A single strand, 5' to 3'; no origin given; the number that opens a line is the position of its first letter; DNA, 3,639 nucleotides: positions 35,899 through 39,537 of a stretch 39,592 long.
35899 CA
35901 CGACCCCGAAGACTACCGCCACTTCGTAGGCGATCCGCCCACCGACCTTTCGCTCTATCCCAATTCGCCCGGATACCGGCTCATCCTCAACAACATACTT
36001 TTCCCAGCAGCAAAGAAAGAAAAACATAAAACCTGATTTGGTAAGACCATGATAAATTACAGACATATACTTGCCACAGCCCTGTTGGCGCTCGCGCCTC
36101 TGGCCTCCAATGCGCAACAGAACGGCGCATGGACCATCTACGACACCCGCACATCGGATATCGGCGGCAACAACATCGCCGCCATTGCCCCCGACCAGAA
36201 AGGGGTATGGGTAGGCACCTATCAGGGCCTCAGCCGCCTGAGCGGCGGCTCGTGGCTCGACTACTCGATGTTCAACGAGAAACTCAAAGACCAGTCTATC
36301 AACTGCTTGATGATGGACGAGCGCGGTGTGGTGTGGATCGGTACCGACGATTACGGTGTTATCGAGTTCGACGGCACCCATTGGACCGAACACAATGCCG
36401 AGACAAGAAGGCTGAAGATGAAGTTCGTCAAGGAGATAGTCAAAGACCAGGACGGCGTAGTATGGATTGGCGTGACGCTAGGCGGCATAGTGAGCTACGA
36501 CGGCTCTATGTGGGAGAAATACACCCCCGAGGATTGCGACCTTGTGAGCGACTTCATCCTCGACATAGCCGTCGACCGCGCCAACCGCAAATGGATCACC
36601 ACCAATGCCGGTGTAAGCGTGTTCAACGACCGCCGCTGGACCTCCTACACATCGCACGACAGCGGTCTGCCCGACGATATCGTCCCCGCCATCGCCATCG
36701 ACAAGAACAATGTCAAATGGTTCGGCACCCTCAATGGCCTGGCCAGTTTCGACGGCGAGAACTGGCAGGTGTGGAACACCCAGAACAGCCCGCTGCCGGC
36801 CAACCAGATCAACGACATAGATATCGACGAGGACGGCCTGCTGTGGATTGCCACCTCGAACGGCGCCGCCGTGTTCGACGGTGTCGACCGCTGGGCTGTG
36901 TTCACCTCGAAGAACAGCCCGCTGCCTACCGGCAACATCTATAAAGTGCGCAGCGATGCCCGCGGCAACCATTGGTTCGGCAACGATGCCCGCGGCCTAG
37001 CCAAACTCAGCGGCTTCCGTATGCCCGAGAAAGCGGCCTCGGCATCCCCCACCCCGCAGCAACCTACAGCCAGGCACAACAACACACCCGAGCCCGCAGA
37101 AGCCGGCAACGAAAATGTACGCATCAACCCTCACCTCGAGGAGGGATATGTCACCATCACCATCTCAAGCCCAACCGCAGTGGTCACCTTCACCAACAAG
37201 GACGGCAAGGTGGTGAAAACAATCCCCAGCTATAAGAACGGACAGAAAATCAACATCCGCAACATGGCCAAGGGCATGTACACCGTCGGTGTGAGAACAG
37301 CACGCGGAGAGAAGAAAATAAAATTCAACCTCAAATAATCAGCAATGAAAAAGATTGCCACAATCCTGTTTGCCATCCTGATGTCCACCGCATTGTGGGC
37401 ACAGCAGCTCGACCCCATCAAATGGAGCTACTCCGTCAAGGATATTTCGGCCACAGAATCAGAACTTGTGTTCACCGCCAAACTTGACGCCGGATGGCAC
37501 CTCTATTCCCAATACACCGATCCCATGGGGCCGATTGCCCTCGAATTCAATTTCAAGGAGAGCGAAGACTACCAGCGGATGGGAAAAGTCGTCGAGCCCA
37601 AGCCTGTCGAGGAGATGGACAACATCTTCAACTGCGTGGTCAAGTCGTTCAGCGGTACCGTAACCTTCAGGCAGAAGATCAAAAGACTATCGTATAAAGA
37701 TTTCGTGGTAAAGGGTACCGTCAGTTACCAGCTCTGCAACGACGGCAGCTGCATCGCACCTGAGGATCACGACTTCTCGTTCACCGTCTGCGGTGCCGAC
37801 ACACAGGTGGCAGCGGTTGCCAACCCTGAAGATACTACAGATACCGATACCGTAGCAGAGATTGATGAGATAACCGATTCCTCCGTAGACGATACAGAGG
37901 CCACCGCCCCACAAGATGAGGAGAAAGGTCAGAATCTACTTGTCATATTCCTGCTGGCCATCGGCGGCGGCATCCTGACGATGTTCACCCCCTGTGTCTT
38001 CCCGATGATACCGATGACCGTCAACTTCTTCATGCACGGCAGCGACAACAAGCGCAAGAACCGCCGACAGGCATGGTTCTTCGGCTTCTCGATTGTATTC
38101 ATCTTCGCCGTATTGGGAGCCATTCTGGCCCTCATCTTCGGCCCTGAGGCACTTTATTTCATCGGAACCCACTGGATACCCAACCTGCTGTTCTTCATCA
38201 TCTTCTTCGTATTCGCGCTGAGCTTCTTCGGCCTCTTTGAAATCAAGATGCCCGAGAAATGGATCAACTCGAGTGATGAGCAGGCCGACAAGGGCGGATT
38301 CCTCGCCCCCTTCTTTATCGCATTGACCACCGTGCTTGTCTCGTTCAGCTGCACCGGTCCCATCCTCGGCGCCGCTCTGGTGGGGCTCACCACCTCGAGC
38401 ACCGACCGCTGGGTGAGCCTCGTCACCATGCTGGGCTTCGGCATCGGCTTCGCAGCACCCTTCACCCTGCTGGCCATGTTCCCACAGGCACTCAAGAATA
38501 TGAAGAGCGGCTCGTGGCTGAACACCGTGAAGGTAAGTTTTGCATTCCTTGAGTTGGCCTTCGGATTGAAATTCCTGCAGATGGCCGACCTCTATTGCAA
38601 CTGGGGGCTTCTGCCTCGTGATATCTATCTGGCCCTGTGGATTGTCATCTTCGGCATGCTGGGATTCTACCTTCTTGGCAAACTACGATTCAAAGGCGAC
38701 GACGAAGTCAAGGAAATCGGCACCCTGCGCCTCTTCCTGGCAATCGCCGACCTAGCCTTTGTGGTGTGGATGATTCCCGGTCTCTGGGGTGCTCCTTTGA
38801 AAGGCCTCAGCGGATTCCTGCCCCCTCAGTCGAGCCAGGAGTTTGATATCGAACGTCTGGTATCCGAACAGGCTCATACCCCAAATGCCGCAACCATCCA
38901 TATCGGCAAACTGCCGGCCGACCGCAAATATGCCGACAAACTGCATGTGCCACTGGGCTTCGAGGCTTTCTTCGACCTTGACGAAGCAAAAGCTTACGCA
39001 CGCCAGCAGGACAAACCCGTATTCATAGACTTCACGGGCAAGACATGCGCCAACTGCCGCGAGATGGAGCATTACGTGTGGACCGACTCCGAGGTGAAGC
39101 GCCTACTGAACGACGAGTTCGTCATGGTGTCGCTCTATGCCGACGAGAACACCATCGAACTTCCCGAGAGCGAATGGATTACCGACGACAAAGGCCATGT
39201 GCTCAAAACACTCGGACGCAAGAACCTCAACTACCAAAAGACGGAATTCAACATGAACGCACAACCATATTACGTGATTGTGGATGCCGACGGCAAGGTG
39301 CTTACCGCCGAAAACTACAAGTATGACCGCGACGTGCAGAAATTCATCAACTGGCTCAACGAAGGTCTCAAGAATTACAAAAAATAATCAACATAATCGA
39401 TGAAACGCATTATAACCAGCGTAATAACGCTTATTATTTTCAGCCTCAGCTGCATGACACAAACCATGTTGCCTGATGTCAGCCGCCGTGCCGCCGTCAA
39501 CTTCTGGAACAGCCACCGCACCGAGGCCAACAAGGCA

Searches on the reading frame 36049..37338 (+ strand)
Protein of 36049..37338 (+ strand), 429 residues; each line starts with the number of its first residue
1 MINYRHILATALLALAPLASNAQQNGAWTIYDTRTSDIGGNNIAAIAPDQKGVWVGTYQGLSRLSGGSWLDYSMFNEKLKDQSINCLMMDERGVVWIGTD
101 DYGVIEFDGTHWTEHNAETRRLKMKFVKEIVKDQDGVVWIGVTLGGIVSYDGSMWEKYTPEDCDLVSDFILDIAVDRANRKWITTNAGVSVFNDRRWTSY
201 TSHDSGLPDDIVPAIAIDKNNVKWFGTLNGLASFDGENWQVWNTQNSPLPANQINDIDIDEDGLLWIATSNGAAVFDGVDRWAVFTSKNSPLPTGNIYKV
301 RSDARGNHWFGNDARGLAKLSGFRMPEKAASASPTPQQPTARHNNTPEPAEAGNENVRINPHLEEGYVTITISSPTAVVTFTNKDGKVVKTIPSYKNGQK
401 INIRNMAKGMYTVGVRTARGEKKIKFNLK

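Call 49: search_protein_families(library=pfam, proteins=[window:36049-37338:+])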
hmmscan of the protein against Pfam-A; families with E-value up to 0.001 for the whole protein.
window:36049-37338:+ (429 aa): 3 families
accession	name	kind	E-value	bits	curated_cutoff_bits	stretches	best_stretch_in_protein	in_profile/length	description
PF07494.17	Reg_prop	-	4.9e-24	81.7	20.4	1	79-101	2-24/24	Two component regulator propeller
PF18962.6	Por_Secre_tail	-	4.4e-05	24.1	27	1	365-422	7-69/75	Secretion system C-terminal sorting domain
PF08450.18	SGL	-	0.00013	22.1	26.3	0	232-275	63-109/246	SMP-30/Gluconolactonase/LRE-like region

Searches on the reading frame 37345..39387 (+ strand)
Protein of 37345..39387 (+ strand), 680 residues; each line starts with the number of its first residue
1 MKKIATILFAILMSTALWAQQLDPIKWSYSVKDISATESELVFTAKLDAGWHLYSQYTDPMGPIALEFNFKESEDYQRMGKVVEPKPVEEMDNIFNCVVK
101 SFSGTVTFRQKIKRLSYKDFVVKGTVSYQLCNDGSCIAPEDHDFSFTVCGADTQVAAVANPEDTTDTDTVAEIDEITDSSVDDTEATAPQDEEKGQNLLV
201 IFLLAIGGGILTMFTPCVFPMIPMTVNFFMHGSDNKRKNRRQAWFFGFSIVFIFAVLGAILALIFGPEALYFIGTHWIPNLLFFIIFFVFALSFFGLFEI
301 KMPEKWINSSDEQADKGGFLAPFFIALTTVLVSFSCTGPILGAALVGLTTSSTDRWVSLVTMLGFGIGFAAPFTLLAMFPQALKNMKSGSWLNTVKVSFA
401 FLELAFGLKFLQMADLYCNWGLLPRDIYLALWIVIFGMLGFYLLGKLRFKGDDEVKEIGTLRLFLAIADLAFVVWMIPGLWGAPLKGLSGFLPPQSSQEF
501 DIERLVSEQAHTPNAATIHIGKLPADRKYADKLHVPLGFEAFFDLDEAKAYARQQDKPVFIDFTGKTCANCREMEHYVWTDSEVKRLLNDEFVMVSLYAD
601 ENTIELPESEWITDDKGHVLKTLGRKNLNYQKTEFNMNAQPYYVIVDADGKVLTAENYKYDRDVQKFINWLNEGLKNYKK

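Call 49: search_protein_families(library=pfam, proteins=[window:37345-39387:+])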
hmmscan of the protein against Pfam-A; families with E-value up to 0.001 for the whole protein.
window:37345-39387:+ (680 aa): 5 families
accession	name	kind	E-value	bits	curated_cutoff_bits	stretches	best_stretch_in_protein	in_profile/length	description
PF02683.22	DsbD_TM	-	1.6e-22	80.3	27.1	1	199-411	2-215/219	Cytochrome C biogenesis protein transmembrane domain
PF13899.12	Thioredoxin_7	-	7.4e-14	52.1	27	1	544-601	5-62/83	Thioredoxin-like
PF11412.14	DsbD_N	-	4.6e-11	43.2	25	1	35-145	16-116/119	Thiol:disulfide interchange protein DsbD, N-terminal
PF03190.21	Thioredox_DsbH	-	4.6e-08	33.6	27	1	546-601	27-82/163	Protein of unknown function, DUF255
PF13098.12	Thioredoxin_2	-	1.2e-06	29.2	27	1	552-652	1-87/104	Thioredoxin-like domain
